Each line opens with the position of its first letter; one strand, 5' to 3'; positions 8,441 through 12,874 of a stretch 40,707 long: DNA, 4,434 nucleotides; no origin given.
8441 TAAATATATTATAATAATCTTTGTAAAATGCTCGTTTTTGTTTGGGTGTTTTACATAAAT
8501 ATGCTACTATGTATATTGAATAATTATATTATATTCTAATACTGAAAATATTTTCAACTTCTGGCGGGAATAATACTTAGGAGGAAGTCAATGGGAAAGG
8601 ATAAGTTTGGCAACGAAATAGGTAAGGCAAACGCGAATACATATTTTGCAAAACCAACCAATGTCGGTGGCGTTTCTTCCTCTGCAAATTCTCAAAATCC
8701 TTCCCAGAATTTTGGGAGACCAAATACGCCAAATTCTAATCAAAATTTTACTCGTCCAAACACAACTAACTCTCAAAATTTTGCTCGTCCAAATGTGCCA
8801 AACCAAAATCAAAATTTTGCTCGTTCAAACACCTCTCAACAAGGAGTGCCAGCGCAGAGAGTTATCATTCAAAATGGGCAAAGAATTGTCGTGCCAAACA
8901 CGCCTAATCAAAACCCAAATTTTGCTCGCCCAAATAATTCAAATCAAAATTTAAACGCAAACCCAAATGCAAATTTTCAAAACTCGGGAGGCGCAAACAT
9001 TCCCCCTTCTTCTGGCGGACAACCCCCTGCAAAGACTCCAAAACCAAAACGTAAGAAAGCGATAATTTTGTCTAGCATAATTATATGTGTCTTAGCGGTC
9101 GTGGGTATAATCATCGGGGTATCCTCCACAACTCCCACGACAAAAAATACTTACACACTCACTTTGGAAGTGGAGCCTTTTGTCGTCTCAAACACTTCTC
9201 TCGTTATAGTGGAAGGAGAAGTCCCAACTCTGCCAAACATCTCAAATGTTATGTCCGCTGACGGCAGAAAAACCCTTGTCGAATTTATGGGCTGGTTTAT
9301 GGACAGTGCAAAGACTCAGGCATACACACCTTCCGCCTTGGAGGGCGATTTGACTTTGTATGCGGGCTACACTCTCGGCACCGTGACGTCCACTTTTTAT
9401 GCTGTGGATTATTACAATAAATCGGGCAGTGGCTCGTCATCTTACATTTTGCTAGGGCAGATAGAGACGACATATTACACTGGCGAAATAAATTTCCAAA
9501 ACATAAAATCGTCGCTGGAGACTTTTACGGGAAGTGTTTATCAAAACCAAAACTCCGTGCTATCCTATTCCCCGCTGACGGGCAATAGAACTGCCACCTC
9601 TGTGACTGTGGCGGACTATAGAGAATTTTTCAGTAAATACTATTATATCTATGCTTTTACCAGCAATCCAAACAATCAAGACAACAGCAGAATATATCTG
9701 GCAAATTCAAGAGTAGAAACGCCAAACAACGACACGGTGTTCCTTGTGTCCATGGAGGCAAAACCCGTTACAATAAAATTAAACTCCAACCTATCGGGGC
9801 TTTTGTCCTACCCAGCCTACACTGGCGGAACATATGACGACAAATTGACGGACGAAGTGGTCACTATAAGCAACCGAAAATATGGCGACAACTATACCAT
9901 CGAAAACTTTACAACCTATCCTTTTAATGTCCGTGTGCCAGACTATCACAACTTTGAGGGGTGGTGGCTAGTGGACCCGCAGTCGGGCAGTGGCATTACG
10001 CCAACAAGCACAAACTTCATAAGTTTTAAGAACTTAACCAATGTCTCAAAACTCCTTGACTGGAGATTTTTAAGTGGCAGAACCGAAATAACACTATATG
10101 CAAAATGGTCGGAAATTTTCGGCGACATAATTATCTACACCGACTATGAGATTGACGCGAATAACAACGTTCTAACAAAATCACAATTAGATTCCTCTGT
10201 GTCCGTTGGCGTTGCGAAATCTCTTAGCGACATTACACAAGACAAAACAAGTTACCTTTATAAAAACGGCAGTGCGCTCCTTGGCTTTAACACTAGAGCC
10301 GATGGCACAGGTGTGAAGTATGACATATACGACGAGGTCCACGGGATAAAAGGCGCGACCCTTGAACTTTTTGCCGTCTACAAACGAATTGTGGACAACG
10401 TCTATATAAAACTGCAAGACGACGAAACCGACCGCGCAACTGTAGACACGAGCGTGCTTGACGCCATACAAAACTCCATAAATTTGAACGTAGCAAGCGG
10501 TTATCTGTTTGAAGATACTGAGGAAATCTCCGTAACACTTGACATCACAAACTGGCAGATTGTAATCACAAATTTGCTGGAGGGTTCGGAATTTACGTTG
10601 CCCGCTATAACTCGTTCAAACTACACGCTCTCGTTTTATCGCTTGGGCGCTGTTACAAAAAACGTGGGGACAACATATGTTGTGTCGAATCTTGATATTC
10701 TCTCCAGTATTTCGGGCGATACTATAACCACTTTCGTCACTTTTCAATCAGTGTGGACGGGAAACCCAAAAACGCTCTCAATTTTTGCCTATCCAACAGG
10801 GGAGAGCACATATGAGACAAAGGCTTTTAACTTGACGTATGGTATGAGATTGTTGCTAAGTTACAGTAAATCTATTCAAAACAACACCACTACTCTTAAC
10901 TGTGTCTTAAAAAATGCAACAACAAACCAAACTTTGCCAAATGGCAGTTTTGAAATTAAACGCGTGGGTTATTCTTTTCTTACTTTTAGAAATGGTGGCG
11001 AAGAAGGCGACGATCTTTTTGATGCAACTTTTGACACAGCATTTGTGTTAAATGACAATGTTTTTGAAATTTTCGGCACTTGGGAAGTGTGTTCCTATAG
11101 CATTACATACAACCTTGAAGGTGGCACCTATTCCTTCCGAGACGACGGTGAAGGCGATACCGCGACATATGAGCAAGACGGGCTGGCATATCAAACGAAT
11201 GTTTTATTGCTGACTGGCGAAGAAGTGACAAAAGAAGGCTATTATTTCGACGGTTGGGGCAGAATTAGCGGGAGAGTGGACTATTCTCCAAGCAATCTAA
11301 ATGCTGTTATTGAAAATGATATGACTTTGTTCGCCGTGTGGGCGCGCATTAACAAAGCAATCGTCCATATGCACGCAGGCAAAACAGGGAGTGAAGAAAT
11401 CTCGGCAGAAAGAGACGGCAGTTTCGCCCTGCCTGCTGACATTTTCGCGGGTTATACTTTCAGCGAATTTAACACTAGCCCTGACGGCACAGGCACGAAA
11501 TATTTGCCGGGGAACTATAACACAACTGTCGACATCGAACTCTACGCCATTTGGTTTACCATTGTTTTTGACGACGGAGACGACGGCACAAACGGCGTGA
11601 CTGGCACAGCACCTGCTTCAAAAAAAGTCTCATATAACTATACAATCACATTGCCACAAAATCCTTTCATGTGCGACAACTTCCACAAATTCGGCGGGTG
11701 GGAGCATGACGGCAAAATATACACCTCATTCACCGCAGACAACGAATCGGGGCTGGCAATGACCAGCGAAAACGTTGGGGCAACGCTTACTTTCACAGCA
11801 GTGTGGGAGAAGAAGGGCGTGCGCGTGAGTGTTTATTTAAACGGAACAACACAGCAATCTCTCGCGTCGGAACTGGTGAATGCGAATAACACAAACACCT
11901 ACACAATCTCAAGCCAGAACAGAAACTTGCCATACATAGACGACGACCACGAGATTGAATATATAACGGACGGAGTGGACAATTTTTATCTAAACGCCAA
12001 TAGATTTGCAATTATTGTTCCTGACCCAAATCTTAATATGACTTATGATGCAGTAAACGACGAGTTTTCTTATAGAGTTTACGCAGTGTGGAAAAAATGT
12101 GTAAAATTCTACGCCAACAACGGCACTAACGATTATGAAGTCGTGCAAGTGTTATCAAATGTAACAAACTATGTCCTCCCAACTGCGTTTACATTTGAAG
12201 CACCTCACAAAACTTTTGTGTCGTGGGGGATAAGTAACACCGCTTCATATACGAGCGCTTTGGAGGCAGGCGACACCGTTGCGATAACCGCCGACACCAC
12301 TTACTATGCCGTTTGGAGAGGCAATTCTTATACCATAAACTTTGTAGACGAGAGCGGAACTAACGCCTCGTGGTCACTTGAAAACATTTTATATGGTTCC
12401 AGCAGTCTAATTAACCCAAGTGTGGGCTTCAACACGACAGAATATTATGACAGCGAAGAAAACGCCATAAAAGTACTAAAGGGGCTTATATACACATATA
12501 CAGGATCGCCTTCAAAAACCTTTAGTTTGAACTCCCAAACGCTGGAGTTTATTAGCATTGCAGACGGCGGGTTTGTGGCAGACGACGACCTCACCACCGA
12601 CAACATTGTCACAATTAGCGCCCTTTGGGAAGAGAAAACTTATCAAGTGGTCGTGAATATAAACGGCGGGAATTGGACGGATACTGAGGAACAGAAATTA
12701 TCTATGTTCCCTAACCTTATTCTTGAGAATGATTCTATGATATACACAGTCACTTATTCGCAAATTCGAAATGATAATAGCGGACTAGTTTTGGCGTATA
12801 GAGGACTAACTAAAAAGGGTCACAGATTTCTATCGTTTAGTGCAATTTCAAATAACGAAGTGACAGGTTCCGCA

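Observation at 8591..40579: Uninterrupted 31,989-nt ORF encoding a 10,662-aa (about 1.1 MDa) surface protein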

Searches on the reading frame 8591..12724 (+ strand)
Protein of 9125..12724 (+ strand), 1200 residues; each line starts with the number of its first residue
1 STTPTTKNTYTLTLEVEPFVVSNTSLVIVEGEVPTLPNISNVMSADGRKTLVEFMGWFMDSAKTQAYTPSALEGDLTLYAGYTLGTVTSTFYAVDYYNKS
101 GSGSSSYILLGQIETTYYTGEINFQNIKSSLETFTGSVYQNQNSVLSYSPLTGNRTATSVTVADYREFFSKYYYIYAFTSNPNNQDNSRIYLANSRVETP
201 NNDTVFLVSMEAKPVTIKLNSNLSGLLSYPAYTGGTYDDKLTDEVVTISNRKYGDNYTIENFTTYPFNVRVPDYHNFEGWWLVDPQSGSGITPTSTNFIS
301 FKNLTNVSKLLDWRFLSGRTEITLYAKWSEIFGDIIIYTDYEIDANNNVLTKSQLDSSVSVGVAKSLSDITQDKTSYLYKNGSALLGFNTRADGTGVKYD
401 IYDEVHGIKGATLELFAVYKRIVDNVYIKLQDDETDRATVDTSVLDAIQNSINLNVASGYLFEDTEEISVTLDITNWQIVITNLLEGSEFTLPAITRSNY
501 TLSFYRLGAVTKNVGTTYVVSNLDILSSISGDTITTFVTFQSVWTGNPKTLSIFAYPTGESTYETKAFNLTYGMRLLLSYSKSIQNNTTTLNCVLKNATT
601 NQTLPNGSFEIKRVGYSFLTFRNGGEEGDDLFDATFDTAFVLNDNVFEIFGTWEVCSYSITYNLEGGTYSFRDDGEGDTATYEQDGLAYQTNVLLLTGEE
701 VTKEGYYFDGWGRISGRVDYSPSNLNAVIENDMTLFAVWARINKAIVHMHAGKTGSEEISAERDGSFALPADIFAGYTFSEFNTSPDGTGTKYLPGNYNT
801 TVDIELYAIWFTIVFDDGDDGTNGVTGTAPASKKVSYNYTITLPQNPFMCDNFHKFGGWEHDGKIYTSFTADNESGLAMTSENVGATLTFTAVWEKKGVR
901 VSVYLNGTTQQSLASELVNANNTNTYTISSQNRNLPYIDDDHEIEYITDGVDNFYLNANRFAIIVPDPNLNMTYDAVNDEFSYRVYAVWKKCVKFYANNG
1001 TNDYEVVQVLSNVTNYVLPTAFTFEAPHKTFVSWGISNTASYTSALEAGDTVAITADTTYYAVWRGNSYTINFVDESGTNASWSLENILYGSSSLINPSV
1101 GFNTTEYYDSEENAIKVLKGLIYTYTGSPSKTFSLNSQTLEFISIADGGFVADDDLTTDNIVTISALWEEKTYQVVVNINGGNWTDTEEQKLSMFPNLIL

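Call 5: search_protein_families(library=pfam, proteins=[window:8591-11590:+], max_evalue=0.01)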
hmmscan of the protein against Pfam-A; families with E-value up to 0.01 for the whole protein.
window:8591-11590:+ (1000 aa): 2 families
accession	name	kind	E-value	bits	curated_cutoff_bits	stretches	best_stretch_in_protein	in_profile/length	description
PF09479.16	Flg_new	-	2.8e-14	53.4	27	2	836-915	1-64/65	Listeria-Bacteroides repeat domain (List_Bact_rpt)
PF18998.6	Flg_new_2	-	0.0097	16.3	23.6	0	879-920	30-72/73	Divergent InlB B-repeat domain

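Call 39: search_protein_families(library=ncbifam, proteins=[window:8591-11590:+], max_evalue=0.01)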
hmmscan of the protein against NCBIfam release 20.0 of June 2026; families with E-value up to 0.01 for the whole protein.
window:8591-11590:+ (1000 aa): 1 family
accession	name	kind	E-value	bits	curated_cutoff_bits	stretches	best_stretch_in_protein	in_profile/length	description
TIGR02543.1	List_Bact_rpt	repeat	0.0031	17.8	20.95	0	232-262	8-42/44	TIGR02543 family repeat protein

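Call 65: predict_structure(alignment_id=A2)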
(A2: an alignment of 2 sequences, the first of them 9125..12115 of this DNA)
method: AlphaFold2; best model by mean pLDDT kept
length: 997 residues; sequences in the alignment: 2
mean_pLDDT: 29.6   pTM: 0.22
mean pLDDT of the five models: 29.6, 27.9, 26.4, 24.8, 24.5
residues with pLDDT >= 90: 0; 70-90: 0; 50-70: 2; < 50: 995
segments of 3 or more residues with pLDDT < 50: 1-602, 604-607, 609-997
pLDDT, mean of each block of 10 residues (from residue 1): 36 34 39 36 33 33 30 27 23 24 25 24 28 25 23 27 26 26 25 23 27 33 30 28 28 30 25 32 33 29 28 38 37 28 29 29 31 29 29 29 30 28 26 25 27 24 28 29 32 26 27 30 28 32 35 33 37 42 41 47 47 30 25 24 22 25 33 35 32 26 23 24 26 23 24 25 24 25 26 26 30 41 27 29 28 34 36 32 35 39 38 39 38 28 25 22 24 28 26 23
secondary structure, 60 per line:
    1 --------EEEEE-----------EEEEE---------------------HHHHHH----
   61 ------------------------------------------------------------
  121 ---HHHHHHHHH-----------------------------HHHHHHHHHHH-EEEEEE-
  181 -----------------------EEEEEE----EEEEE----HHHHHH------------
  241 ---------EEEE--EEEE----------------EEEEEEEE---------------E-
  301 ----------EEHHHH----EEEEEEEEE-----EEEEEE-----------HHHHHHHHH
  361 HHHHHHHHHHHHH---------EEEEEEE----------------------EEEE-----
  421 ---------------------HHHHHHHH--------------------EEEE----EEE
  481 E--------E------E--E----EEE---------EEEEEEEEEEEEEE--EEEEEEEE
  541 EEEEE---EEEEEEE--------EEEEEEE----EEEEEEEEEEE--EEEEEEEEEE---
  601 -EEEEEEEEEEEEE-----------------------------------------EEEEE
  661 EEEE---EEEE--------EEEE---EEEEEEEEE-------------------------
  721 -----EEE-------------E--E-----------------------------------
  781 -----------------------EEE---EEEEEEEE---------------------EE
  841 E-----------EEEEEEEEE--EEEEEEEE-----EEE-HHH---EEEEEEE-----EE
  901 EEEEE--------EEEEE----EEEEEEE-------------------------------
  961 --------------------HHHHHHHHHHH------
elements in order (helices of 4 or more, strands of 3 or more residues): E9-13 E25-29 H51-56 H124-132 H162-172 E174-179 E204-209 E214-218 H223-228 E250-253 E256-259 E276-283 H313-316 E321-329 E335-340 H352-373 E383-389 E412-415 H442-449 E470-473 E478-481 E505-507 E517-530 E533-545 E549-555 E564-570 E575-585 E588-597 E602-614 E656-664 E668-671 E680-683 E687-695 E726-728 E804-806 E810-817 E839-841 E853-861 E864-871 E877-879 E887-893 E899-905 E914-918 E923-929 H981-991

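Call 74: search_protein_representatives(protein=window:9125-12724:+)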
Query: 1200 residues. Proteins with E-value up to 0.001 (for the whole library): 1282; up to 1e-10: 464; up to 1e-30: 56. The best 150 are listed.
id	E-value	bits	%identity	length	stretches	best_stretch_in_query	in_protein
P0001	7.0e-293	991.2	45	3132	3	5-1200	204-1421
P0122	1.2e-134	467.2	32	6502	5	7-1192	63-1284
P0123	1.4e-98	347.7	32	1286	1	7-961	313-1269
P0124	2.5e-92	327.0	34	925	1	6-848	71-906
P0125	1.2e-87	311.5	32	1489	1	7-1188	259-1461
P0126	3.7e-86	306.6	32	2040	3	555-1186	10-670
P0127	2.6e-85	303.8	33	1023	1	378-1198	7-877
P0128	2.0e-75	271.0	31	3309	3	8-1184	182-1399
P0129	3.0e-75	270.4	31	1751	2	440-1183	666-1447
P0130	5.5e-74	266.2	30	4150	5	31-999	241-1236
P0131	4.0e-65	236.9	40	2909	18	773-846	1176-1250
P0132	2.2e-64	234.4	31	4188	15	666-921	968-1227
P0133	2.4e-60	221.1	37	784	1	7-455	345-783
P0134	5.0e-59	216.7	31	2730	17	693-812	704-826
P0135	4.9e-56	206.8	37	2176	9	697-822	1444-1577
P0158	1.4e-36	142.4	32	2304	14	669-901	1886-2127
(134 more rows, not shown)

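Call 97: list_cluster_members(proteins=[P0122, P0128, P0130, P0123, P0125])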
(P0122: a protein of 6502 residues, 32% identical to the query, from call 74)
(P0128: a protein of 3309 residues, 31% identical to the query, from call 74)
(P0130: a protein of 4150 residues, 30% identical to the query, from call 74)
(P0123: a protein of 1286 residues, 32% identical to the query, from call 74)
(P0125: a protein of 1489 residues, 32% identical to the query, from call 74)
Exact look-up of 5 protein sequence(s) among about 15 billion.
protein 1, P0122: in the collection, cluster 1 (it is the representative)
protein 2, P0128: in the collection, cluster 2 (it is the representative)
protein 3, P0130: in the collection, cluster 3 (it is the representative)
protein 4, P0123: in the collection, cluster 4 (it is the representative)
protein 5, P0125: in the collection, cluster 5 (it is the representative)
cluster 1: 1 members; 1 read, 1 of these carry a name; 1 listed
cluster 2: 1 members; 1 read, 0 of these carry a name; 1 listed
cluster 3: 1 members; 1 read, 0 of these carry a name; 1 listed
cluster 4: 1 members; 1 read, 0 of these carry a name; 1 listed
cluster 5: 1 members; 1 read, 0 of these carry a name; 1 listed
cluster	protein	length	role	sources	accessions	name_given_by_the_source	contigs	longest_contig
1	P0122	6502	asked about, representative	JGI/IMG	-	predicted outer membrane repeat protein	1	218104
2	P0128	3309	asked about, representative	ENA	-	-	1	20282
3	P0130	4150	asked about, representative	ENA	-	-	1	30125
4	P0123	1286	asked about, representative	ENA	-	-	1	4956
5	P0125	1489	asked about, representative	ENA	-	-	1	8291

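Call 98: find_encoding_contigs(protein=P0122, flank=10000, max_places=2)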
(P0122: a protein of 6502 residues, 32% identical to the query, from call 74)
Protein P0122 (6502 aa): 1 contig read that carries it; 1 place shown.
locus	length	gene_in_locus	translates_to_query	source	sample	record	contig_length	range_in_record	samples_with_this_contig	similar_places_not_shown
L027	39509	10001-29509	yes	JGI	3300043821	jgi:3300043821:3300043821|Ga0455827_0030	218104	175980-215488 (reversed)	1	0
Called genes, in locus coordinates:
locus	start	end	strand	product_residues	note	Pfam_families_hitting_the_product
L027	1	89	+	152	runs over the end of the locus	-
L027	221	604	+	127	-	-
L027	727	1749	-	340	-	-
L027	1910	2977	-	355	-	PF13421:Band_7_1, PF01145:Band_7, PF12773:DZR, PF13240:Zn_Ribbon_1, PF13248:Zn_ribbon_3 (weak), PF24463:DUF7577 (weak), PF13240:Zn_Ribbon_1 (weak)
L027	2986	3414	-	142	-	-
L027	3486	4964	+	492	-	PF02878:PGM_PMM_I, PF02879:PGM_PMM_II, PF02880:PGM_PMM_III, PF00408:PGM_PMM_IV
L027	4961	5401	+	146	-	PF00692:dUTPase, PF22769:DCD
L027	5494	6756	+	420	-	PF06245:DUF1015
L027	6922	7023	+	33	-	-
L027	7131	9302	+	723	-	PF09371:Tex_N, PF22706:Tex_central_region, PF16921:Tex_YqgF, PF14639:YqgF, PF14635:HHH_7, PF12836:HHH_3, PF17674:HHH_9, PF00575:S1, +1 more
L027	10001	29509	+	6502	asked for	PF09716:ETRAMP (faint), PF09479:Flg_new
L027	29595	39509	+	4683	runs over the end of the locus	PF13306:LRR_5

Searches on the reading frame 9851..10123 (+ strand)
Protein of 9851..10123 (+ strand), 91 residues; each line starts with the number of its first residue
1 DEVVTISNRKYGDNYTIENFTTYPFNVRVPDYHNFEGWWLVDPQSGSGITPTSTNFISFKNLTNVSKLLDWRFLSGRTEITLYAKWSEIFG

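Call 94: search_protein_families(library=pfam, alignment_id=A4, max_evalue=0.1)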
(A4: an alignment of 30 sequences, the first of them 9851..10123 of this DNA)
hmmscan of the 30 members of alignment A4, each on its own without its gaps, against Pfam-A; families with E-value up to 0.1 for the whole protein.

A. member 1, window:9851-10123:+ (91 aa): 0 families

B. families by the number of members that match (of 30 scanned): 8 families
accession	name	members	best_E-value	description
PF09479.16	Flg_new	9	1.4e-07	Listeria-Bacteroides repeat domain (List_Bact_rpt)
PF18998.6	Flg_new_2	2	0.016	Divergent InlB B-repeat domain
PF10970.13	GerPE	1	0.0045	Spore germination protein GerPE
PF20293.4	MC6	1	0.026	ABC-three component (ABC-3C) system Middle Component 6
PF08484.17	Methyltransf_14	1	0.051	C-methyltransferase C-terminal domain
PF16871.11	DUF5077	1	0.061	Domain of unknown function (DUF5077)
PF01263.26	Aldose_epim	1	0.075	Aldose 1-epimerase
PF21882.2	Gp53-like_C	1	0.081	Putative tail fiber protein gp53-like, C-terminal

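Call 95: search_solved_structures(query=A4, max_evalue=0.1)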
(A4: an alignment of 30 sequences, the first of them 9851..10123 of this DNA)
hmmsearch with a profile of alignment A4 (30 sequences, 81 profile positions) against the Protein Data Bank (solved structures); distinct sequences matched with E-value up to 0.1: 7.
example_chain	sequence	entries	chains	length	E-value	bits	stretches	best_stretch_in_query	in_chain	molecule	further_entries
2y5p_A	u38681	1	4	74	3e-06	31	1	5-77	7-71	INTERNALIN B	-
2y5q_A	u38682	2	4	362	5.7e-05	26.9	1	5-77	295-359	INTERNALIN B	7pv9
9qr4_A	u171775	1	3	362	8.8e-05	26.3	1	4-77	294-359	Internalin B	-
1m9s_A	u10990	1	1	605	0.00013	25.8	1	6-78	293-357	Internalin B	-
7nms_A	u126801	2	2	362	0.00014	25.7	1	33-77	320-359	Internalin B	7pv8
9qr5_A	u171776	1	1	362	0.00018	25.4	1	28-77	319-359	Internalin B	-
8ftt_A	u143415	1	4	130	0.054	17.4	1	34-79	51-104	Anti-NEIL1 Nanobody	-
